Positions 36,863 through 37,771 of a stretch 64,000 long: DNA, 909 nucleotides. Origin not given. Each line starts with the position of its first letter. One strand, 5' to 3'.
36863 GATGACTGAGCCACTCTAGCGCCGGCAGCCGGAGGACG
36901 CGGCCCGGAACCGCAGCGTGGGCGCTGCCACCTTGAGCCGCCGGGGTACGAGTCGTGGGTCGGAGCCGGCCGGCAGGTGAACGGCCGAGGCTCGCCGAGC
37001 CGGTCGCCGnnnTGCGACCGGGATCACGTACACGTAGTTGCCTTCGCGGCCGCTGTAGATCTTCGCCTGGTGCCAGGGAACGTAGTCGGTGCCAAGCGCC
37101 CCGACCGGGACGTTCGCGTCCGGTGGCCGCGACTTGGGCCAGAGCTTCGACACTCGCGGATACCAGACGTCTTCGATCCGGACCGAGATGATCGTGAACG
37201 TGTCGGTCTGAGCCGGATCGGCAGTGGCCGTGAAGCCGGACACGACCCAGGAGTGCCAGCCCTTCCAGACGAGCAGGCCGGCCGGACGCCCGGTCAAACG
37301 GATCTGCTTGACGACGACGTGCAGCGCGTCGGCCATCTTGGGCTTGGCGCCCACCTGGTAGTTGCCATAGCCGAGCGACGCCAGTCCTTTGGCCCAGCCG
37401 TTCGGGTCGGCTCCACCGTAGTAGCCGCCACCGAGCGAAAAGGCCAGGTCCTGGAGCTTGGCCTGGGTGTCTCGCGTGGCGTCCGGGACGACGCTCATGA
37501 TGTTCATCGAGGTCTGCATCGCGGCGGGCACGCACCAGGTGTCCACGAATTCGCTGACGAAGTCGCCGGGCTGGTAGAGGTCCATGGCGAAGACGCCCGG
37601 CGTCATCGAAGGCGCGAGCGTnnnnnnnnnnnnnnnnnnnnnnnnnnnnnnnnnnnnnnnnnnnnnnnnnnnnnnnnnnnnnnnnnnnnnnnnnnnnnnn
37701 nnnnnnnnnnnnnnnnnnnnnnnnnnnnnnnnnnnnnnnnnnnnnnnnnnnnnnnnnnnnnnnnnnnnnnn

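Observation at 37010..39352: MurJ lipid II flippase fused, via an extra 15th TM helix, to an extracytoplasmic papain-like (C39-like) domain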

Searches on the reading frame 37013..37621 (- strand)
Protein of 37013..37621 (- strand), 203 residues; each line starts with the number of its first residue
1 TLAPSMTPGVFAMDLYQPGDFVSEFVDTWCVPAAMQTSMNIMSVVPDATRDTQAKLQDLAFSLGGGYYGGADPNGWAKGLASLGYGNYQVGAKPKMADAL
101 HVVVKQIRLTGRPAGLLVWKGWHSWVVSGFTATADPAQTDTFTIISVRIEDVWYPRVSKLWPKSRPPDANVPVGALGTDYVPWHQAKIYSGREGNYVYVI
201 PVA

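Call 8: find_homologous_proteins(query=window:37013-37609:-)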
Query seq(199 aa) (199 aa): 322 proteins with E <= 0.001 among 408 candidates; the best 120 are listed.
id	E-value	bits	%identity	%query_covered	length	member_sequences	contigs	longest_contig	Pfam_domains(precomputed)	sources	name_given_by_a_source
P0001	9.8e-117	406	99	89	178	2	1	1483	-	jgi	jgi:hypothetical protein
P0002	2.6e-103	362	82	98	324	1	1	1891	-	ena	-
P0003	4.4e-101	355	78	99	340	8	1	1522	-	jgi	jgi:hypothetical protein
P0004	3.5e-100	352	80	91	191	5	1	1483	-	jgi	jgi:hypothetical protein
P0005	7.1e-99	348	77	100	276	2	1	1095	-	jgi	jgi:hypothetical protein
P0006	1.4e-98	347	78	95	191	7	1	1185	-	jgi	jgi:hypothetical protein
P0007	1.8e-95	336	75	98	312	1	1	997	-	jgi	jgi:hypothetical protein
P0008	1.1e-89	318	71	98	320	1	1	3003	-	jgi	jgi:hypothetical protein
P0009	3.9e-89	316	71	99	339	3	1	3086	-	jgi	jgi:hypothetical protein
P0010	6.1e-89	315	71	97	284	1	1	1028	-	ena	-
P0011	6.6e-89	315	69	99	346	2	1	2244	-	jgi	jgi:hypothetical protein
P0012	1.7e-88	314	81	86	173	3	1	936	-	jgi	jgi:hypothetical protein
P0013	2.1e-88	313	72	95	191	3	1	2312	-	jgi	jgi:hypothetical protein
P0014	2.7e-88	313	71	95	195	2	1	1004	-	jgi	jgi:hypothetical protein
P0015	1.1e-87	311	72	95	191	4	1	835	-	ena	-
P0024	3.0e-80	287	65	96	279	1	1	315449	-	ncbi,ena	-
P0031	8.1e-74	266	61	96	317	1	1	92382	-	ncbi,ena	-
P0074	6.8e-67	243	58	96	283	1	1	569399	-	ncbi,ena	-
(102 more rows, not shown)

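Call 9: search_solved_structures(query=window:37013-37609:-, max_evalue=10)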
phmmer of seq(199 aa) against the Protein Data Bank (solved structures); distinct sequences matched with E-value up to 10: 3.
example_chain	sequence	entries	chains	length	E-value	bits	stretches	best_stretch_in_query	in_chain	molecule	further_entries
3u7v_A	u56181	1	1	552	0.27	13.9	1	69-170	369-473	Beta-galactosidase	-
5mr7_A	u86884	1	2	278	1.1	11.9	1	107-177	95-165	Grainyhead-like protein 2 homolog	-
6elq_X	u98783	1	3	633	1.6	11.4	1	22-76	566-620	Carbon Monoxide Dehydrogenase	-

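Call 11: find_encoding_contigs(protein=P0024, flank=8000, max_places=2)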
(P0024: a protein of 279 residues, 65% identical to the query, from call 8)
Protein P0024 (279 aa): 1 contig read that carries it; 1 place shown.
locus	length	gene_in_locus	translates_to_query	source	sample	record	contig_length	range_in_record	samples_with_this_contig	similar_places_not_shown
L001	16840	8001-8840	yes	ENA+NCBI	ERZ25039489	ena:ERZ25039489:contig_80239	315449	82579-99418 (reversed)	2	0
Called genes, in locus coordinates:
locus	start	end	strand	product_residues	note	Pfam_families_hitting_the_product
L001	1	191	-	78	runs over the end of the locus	-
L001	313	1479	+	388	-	PF02771:Acyl-CoA_dh_N, PF02770:Acyl-CoA_dh_M, PF11794:HpaB_N (weak), PF00441:Acyl-CoA_dh_1, PF22924:ACOX_C_alpha1 (weak), PF08028:Acyl-CoA_dh_2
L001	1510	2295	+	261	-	PF01012:ETF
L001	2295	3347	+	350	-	PF01012:ETF, PF00766:ETF_alpha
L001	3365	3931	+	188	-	-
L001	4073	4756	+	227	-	PF22811:Zn_ribbon_NrdR, PF03477:ATP-cone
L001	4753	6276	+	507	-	PF06559:DCD_N, PF22769:DCD, PF22569:DCD_C (weak), PF00753:Lactamase_B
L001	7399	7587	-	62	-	-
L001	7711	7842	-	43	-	-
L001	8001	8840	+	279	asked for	-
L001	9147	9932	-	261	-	PF00578:AhpC-TSA, PF08534:Redoxin, PF00085:Thioredoxin (weak), PF13098:Thioredoxin_2, PF13905:Thioredoxin_8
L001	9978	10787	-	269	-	PF02683:DsbD_TM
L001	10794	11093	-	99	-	PF05768:Glrx-like (weak)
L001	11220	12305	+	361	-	PF00072:Response_reg, PF13487:HD_5, PF01966:HD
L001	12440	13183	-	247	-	-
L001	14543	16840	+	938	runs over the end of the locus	PF13191:AAA_16, PF00196:GerE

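Call 12: find_encoding_contigs(protein=P0074, flank=8000, max_places=2)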
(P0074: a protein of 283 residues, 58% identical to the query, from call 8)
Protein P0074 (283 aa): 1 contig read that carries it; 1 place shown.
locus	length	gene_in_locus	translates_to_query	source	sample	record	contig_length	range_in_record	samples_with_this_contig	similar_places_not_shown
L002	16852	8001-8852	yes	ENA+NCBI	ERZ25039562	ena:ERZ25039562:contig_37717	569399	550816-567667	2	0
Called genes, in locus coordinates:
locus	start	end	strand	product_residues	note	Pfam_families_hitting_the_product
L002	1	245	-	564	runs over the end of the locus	PF01202:SKI, PF13238:AAA_18 (weak), PF13671:AAA_33 (weak), PF13685:Fe-ADH_2 (faint), PF01761:DHQ_synthase, PF24621:DHQS_C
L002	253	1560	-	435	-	PF01264:Chorismate_synt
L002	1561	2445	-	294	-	PF08501:Shikimate_dh_N, PF01488:Shikimate_DH (weak), PF18317:SDH_C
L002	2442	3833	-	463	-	PF00275:EPSP_synthase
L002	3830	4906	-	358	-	PF18152:DAHP_snth_FXD, PF00793:DAHP_synth_1, PF03102:NeuB (weak)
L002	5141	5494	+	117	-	PF18029:Glyoxalase_6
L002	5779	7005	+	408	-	-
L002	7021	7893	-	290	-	PF04072:LCM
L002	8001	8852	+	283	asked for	-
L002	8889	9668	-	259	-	PF08239:SH3_3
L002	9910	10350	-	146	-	-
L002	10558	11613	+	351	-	PF01488:Shikimate_DH (faint), PF02826:2-Hacid_dh_C (weak), PF03446:NAD_binding_2, PF03807:F420_oxidored, PF14833:NAD_binding_11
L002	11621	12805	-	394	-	PF00365:PFK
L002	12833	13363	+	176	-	PF00383:dCMP_cyt_deam_1, PF14437:MafB19-deam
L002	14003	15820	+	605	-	PF05496:RuvB_N (faint), PF13177:DNA_pol3_delta2, PF13401:AAA_22 (weak), PF00004:AAA, PF22608:DNAX_ATPase_lid, PF12169:DNA_pol3_gamma3 (weak), PF20964:DnaX_C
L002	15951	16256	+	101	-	PF02575:YbaB_DNA_bd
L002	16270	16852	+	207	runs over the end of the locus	PF21176:RecR_HhH, PF02132:RecR_ZnF, PF01751:Toprim, PF13662:Toprim_4, PF21175:RecR_C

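Call 13: find_encoding_contigs(protein=P0031, flank=8000, max_places=2)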
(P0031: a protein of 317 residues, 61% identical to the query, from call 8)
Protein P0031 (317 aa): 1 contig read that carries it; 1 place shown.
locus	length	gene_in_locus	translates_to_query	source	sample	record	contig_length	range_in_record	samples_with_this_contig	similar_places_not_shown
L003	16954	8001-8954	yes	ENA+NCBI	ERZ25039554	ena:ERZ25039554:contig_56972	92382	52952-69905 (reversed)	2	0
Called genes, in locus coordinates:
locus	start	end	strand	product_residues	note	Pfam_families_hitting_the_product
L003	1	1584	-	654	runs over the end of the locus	PF01257:2Fe-2S_thioredx, PF01512:Complex1_51K, PF10531:SLBB, PF22461:SLBB_2 (weak), PF10589:NADH_4Fe-4S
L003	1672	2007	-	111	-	-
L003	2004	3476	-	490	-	PF00384:Molybdopterin, PF01568:Molydop_binding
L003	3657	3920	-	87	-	PF00384:Molybdopterin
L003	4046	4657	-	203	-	-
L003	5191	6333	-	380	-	PF00586:AIRS, PF02769:AIRS_C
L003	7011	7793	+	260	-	PF03023:MurJ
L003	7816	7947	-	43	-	-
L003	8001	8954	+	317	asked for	-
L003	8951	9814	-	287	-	-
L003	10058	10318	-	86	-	-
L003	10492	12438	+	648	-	PF00009:GTP_EFTU, PF01926:MMR_HSR1 (weak), PF25461:Beta-barrel_SelB (weak), PF09107:WHD_3rd_SelB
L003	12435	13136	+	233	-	PF12804:NTP_transf_3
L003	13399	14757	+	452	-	PF02492:cobW (faint)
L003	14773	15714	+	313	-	PF02729:OTCace_N, PF00185:OTCace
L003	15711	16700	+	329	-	PF00696:AA_kinase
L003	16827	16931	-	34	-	-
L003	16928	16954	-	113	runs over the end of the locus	PF06271:RDD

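Call 27: predict_structure(alignment_id=A1)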
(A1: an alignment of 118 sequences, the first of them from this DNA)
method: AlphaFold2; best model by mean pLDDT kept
length: 203 residues; sequences in the alignment: 118
mean_pLDDT: 95.4   pTM: 0.91
mean pLDDT of the five models: 95.4, 94.8, 94.8, 94.3, 93.7
residues with pLDDT >= 90: 183; 70-90: 17; 50-70: 3; < 50: 0
segments of 3 or more residues with pLDDT < 50: none
pLDDT, mean of each block of 10 residues (from residue 1): 76 98 96 99 98 98 95 98 98 98 99 98 98 98 98 85 90 97 93 98 95
secondary structure, 60 per line:
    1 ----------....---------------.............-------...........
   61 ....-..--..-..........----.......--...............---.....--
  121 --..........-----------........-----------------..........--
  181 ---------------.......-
elements in order: E11-14 H30-42 H50-64 H73-82 E87-93 H96-110 E114-118 E123-132 E144-151 E169-172 H173-178 E196-202

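Call 36: find_related_loci(query=A2, collection=genome_contigs, flank=4000)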
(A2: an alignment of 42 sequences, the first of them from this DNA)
Query A2 (203 aa) in genome_contigs; peptide patterns used: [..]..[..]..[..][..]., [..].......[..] (x = any residue, [..] = any of these).
172 stretches matched a pattern; 141 encode a relative of the query (tblastn E <= 1e-3); the best 80 are kept; 80 distinct loci.
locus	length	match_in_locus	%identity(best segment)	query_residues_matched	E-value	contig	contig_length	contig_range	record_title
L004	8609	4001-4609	93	1-203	2e-129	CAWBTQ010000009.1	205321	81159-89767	MAG: uncultured Chloroflexia bacterium isolate MFD01299.bin.1.122 genome assembly, contig: contig_9909, whole genome sho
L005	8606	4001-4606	82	1-202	2e-111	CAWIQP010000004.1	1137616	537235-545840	MAG: uncultured Chloroflexia bacterium isolate MFD01689.bin.1.101 genome assembly, contig: contig_26210, whole genome sh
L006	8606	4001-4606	78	1-202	1e-108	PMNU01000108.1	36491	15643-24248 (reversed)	MAG: Chloroflexi bacterium isolate fen_1019 73.20110600_E2D.3_contig_1364, whole genome shotgun sequence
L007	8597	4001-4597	79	4-202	2e-102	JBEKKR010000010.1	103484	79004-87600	MAG: Candidatus Limnocylindrales bacterium isolate SPRUCE 351 SPRUCE_351_10, whole genome shotgun sequence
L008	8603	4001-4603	79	2-202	5e-101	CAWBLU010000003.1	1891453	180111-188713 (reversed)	MAG: uncultured Chloroflexia bacterium isolate MFD02416.bin.1.291 genome assembly, contig: contig_2514, whole genome sho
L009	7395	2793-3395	73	1-201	1e-100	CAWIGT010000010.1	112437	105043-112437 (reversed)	MAG: uncultured Chloroflexia bacterium isolate MFD05502.bin.2.33 genome assembly, contig: contig_54494, whole genome sho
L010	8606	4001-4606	76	1-202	2e-100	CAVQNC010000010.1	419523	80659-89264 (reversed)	MAG: uncultured Chloroflexia bacterium isolate MFD03726.bin.1.123 genome assembly, contig: contig_40474, whole genome sh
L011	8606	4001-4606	73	1-203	2e-99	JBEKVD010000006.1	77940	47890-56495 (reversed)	MAG: Candidatus Limnocylindrales bacterium isolate SPRUCE 597 SPRUCE_597_6, whole genome shotgun sequence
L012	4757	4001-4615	74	1-202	1e-98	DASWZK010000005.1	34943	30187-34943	MAG TPA_asm: Candidatus Limnocylindrales bacterium isolate SMAG_U3736 k141_67212, whole genome shotgun sequence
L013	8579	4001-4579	74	10-202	1e-96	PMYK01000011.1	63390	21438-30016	MAG: Chloroflexi bacterium isolate fen_1029 73.20110800_E2D.56_contig_3389, whole genome shotgun sequence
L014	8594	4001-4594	72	9-201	4e-96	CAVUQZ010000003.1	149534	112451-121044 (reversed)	MAG: uncultured Chloroflexia bacterium isolate MFD01299.bin.2.22 genome assembly, contig: contig_13109, whole genome sho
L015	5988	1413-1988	74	11-202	2e-95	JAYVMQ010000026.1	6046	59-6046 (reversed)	MAG: Chloroflexota bacterium isolate GL61_DN_concoct_98_sub GL61_DN_concoct_98_sub_25, whole genome shotgun sequence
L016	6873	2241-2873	68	1-202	2e-95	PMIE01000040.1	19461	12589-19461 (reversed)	MAG: Chloroflexi bacterium isolate fen_1053 73.20120600_E3D.99_contig_14471, whole genome shotgun sequence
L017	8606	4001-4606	69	1-202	3e-96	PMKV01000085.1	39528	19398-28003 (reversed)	MAG: Chloroflexi bacterium isolate fen_1042 73.20120600_E1D.47_contig_2610, whole genome shotgun sequence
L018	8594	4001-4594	70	4-201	6e-93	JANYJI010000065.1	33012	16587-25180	MAG: Chloroflexi bacterium isolate GL140_3_metabinner_90 GL140_3_k141_3098715, whole genome shotgun sequence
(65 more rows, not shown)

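Call 42: search_protein_representatives(alignment_id=A1)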
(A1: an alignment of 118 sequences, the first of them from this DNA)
Query: 118 sequences, 357 profile positions. Proteins with E-value up to 0.001 (for the whole library): 955; up to 1e-10: 641; up to 1e-30: 274. The best 150 are listed.
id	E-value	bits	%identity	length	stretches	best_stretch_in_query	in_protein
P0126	1.2e-114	399.9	-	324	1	38-334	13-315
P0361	1.2e-112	393.3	-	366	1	25-334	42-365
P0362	2.7e-108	379.0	-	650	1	65-334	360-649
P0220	5.1e-107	374.8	-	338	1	39-334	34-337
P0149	3.7e-106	372.0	-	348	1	105-347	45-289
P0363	2.6e-105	369.2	-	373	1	81-335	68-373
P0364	5.4e-105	368.1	-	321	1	48-334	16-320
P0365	9.0e-105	367.4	-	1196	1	40-334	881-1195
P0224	4.6e-104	365.1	-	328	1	45-335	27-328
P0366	2.5e-103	362.6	-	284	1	84-334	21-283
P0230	5.6e-101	354.9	-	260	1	107-335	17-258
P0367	1.6e-100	353.4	-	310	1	63-335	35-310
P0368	2.4e-100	352.8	-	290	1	89-334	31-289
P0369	1.0e-95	337.6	-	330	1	48-334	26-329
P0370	1.4e-95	337.2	-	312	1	94-334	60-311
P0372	6.9e-93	328.3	-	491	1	81-334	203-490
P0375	3.1e-89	316.3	-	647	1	105-340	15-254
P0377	2.4e-87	310.1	-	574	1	56-334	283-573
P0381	9.2e-84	298.3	-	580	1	106-334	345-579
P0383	1.5e-83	297.6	-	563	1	94-334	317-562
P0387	2.6e-79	283.6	-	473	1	100-334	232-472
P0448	1.1e-50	189.5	-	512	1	53-339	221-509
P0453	8.5e-50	186.6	-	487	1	42-257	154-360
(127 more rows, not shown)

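Call 43: search_protein_families(library=pfam, proteins=[P0362, P0365, P0372, P0375, P0377, P0381, P0383, P0387, P0448, P0453], max_evalue=0.01)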
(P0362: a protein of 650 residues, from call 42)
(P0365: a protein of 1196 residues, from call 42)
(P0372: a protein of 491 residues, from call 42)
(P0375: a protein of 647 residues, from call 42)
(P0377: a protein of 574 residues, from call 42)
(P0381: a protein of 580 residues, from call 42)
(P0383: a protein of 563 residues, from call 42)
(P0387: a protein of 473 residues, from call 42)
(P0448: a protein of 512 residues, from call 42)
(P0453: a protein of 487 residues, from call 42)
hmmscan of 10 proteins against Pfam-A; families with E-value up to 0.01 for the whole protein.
P0362 (650 aa): 1 family
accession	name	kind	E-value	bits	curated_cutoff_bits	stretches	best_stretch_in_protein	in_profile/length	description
PF00525.23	Crystallin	-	0.00086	19.8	23.2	0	46-62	18-35/56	Alpha crystallin A chain, N terminal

P0365 (1196 aa): 2 families
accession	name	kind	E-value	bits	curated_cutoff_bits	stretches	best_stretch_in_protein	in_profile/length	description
PF00041.27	fn3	-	5.2e-27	94.3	25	2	411-494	2-82/84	Fibronectin type III domain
PF16656.11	Pur_ac_phosph_N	-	0.0019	19.1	30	0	416-483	7-83/93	Purple acid Phosphatase, N-terminal domain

P0372 (491 aa): 0 families

P0375 (647 aa): 0 families

P0377 (574 aa): 2 families
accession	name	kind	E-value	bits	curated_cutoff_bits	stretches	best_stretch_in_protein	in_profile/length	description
PF04122.17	CW_binding_2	-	1e-45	154.6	24.9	3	245-333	1-71/73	Cell wall binding domain 2 (CWB2)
PF12677.13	DUF3797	-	0.00016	21.9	25.1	0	257-271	32-46/48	Domain of unknown function (DUF3797)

P0381 (580 aa): 1 family
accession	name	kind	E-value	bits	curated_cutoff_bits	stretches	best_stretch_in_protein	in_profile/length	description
PF11008.14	DUF2846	-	0.0023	18.4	34.3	0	53-99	35-76/92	Protein of unknown function (DUF2846)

P0383 (563 aa): 1 family
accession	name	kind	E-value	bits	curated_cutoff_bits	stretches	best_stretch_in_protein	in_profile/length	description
PF04122.17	CW_binding_2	-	1.1e-49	167.3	24.9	3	40-127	1-72/73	Cell wall binding domain 2 (CWB2)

P0387 (473 aa): 0 families

P0448 (512 aa): 6 families
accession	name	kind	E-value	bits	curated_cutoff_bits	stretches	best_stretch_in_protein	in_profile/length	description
PF12796.13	Ank_2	-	1.1e-26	93.7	27.3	3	67-159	3-87/90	Ankyrin repeats (3 copies)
PF13637.12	Ank_4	-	1.5e-19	70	22.7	2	102-136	5-39/50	Ankyrin repeats (many copies)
PF00023.36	Ank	-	1.4e-15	57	21.1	1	127-159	2-29/33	Ankyrin repeat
PF13857.12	Ank_5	-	1.7e-12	47.8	27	1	81-134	2-56/56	Ankyrin repeats (many copies)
PF13606.12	Ank_3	-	3.3e-06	27.4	22.3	0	127-158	2-28/30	Ankyrin repeat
PF23745.1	ANK_LRRK2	-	0.0017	18.6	27.5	1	32-115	35-114/130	LRRK2 ANK repeat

P0453 (487 aa): 1 family
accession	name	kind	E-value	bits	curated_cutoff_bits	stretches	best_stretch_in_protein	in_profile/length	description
PF03023.19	MurJ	-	6.1e-16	58.5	27.4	1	5-123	286-404/451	Lipid II flippase MurJ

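Call 59: fold_search(model_id=the predicted structure, library=viral)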
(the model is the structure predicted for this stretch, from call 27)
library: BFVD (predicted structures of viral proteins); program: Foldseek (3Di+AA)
matches with E <= 10: 140; with E <= 0.001: 5
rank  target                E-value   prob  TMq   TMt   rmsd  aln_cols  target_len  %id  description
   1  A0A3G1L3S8            1.5e-04  1.00  0.55  0.42   7.4       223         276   15  Putative peptidoglycan-binding protein [Synechococcus phage S-CBWM1]
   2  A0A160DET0            2.0e-04  1.00  0.59  0.59   4.6       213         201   12  Endolysin [Gordonia phage OneUp]
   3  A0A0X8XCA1            4.2e-04  1.00  0.54  0.32   6.2       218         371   14  (no name in the UniProt tables at hand)
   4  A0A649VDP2            5.6e-04  1.00  0.56  0.24   5.2       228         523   12  Lysin A [Mycobacterium phage Indlulamithi]
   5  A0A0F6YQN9            9.2e-04  1.00  0.56  0.25   6.0       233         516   14  Lysin A [Mycobacterium phage MOOREtheMARYer]
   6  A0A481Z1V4            1.0e-03  1.00  0.45  0.49   7.8       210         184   10  Uncharacterized protein [Mimivirus LCMiAC02]
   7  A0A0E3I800            2.4e-03  1.00  0.55  0.26   6.1       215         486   11  Lysozyme [Synechococcus phage ACG-2014f]
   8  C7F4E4                4.2e-03  1.00  0.51  0.28   8.3       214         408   13  (no name in the UniProt tables at hand)
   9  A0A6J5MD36            1.1e-02  0.94  0.42  0.45   7.2       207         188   12  Uncharacterized protein [uncultured Caudovirales phage]
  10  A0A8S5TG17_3          1.2e-02  0.95  0.42  0.09   9.8       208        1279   12  Tail tape measure [Myoviridae sp. ctIty1]
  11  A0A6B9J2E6            1.3e-02  0.85  0.39  0.34   9.5       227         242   11  (no name in the UniProt tables at hand)
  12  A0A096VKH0            1.8e-02  0.99  0.49  0.35   5.5       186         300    8  Lysozyme [Synechococcus phage S-CBP1]
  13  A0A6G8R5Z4            2.1e-02  0.97  0.42  0.22   8.9       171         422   15  Endolysin [Synechococcus phage S-N03]
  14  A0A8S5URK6            3.6e-02  0.97  0.50  0.42   4.8       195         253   13  Peptidase [Siphoviridae sp. cthae16]
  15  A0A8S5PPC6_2          5.1e-02  0.77  0.35  0.06   8.1       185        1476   12  Morphogenesis protein 1 wall, phi29, hydrolase, infection [Myoviridae sp. ctwwN25]
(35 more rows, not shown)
